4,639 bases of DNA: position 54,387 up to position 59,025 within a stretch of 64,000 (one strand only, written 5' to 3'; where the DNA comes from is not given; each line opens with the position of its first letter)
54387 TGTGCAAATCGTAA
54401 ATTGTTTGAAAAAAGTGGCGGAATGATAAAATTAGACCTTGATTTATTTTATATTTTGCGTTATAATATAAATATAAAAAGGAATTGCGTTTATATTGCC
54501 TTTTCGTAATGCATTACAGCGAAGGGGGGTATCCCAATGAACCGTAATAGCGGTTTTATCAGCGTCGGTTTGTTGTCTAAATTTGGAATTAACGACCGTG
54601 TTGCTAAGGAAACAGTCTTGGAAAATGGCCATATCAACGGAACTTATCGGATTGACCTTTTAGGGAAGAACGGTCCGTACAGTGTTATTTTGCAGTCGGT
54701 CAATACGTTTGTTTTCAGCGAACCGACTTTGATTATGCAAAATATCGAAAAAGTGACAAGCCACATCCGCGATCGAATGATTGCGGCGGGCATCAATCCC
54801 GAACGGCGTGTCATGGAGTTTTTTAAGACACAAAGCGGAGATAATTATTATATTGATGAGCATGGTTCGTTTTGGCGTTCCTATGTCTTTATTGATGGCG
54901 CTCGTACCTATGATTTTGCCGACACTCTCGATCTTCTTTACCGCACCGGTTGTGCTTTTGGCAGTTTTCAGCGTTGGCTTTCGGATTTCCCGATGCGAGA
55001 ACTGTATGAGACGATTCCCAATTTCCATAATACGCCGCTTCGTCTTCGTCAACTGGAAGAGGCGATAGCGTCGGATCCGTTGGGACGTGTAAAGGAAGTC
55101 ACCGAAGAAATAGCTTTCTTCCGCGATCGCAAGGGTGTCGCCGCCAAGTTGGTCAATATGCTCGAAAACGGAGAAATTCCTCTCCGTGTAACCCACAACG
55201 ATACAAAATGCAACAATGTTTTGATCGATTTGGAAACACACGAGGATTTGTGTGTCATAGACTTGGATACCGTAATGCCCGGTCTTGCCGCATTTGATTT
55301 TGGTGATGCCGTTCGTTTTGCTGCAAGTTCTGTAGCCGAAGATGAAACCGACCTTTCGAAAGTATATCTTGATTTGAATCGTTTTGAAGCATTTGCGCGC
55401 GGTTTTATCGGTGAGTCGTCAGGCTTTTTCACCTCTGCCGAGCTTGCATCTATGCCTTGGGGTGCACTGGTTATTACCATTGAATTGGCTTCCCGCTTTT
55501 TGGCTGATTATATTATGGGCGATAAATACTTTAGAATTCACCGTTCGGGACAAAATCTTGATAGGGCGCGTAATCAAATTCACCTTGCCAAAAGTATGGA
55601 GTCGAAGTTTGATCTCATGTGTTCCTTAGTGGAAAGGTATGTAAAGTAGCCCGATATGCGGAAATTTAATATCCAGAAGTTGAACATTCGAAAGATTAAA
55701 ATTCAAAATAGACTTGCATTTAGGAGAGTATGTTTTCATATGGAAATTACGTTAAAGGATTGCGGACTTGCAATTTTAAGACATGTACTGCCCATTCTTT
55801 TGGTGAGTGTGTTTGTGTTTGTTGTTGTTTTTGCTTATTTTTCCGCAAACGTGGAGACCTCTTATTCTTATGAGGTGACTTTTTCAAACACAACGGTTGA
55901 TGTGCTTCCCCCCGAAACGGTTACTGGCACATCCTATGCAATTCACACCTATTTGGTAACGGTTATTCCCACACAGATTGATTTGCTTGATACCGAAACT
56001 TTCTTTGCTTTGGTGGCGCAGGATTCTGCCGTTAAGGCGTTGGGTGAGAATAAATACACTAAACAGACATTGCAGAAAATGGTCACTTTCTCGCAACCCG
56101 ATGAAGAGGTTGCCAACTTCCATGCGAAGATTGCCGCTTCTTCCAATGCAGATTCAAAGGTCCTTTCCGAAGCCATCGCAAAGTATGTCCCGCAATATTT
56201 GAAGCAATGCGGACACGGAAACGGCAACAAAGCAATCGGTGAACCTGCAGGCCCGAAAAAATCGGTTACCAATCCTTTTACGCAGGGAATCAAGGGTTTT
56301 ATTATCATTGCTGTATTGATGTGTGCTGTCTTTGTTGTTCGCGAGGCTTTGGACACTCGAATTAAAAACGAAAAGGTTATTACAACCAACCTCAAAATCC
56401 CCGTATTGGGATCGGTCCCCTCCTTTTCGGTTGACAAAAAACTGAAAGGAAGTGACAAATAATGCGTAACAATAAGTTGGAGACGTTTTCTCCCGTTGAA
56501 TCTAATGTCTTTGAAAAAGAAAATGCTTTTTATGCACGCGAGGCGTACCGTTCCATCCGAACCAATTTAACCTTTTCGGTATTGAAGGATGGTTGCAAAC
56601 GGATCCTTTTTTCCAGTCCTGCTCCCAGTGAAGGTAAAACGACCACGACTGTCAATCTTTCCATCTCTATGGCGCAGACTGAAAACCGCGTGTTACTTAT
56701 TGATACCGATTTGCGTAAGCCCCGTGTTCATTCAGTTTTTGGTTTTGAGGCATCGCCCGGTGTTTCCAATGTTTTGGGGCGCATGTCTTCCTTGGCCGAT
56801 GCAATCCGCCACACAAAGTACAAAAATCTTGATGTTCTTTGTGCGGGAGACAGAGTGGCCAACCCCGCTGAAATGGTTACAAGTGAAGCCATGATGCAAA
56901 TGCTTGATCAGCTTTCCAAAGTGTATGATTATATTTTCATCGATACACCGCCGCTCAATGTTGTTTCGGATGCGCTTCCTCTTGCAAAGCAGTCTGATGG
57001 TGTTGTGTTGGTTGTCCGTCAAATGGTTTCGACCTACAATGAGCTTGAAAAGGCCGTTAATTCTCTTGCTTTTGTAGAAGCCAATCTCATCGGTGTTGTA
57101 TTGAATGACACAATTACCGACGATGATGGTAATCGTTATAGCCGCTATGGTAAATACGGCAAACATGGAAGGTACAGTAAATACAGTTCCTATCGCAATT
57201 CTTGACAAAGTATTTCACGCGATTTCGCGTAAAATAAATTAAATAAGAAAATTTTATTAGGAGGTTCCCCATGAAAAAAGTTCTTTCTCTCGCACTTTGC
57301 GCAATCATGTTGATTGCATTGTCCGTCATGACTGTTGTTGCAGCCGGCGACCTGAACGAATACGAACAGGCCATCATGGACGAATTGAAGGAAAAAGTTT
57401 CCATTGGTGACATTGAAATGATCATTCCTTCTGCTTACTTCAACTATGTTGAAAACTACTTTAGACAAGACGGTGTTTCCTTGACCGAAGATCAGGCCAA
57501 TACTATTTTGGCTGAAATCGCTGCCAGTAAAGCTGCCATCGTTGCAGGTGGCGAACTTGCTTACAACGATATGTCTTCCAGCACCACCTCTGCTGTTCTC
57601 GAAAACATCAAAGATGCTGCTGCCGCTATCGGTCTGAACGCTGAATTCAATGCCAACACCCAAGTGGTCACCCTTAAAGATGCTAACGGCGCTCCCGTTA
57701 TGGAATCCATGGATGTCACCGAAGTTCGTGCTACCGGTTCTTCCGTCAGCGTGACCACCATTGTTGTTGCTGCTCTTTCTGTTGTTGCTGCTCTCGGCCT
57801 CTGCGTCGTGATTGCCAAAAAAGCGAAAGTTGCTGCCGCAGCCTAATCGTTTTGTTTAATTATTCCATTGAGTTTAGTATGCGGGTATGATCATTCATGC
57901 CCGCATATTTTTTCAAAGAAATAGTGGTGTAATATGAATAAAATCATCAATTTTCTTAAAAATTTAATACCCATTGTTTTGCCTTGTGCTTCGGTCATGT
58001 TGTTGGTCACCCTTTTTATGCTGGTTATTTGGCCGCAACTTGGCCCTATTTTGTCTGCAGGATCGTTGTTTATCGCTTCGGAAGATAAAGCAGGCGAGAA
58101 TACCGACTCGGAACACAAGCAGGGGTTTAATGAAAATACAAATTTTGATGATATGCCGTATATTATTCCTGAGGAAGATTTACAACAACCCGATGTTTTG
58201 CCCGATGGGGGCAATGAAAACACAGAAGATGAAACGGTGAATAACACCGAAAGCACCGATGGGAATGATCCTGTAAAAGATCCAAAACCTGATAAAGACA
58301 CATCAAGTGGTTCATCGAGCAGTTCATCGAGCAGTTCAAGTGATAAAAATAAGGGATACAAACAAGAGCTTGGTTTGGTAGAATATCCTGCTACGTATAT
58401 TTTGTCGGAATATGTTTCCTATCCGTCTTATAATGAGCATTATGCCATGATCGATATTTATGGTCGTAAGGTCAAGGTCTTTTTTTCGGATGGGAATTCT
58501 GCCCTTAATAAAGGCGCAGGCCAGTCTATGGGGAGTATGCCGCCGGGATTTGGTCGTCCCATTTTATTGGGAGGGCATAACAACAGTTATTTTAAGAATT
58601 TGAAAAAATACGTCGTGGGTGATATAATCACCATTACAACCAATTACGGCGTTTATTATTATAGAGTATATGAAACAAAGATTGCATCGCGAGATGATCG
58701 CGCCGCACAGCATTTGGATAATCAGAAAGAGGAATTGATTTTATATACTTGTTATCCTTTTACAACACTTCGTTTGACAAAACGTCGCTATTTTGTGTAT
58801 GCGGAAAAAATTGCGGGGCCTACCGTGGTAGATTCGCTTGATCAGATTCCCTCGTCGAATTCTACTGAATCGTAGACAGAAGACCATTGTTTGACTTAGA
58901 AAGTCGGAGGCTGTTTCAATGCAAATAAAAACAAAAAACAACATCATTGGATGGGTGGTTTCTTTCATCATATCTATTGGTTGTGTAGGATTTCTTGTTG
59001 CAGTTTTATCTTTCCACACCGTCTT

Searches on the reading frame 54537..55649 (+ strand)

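Call 114: search_protein_families(library=pfam, proteins=[window:54537-55649:+], max_evalue=0.00001)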
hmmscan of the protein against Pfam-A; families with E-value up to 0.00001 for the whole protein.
window:54537-55649:+ (370 aa): 1 family
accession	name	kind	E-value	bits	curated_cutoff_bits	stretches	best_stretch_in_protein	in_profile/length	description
PF01636.29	APH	-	1.4e-10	41.8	23.2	1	108-261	67-212/239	Phosphotransferase enzyme family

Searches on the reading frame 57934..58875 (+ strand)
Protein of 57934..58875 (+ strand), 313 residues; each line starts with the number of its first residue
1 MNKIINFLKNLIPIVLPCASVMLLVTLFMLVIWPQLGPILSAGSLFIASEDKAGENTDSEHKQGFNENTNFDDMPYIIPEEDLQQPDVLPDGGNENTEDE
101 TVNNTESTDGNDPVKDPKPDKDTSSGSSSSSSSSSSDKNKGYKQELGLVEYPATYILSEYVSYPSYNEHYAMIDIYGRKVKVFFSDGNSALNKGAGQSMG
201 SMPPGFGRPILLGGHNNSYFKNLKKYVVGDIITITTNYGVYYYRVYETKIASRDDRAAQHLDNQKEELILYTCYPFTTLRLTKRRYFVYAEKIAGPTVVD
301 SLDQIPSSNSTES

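Call 114: search_protein_families(library=pfam, proteins=[window:57934-58875:+], max_evalue=0.00001)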
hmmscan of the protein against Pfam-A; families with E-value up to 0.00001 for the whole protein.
window:57934-58875:+ (313 aa): 1 family
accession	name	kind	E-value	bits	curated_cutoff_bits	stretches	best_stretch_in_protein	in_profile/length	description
PF04203.18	Sortase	-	1.5e-17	63.9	26.6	1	179-292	9-124/125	Sortase domain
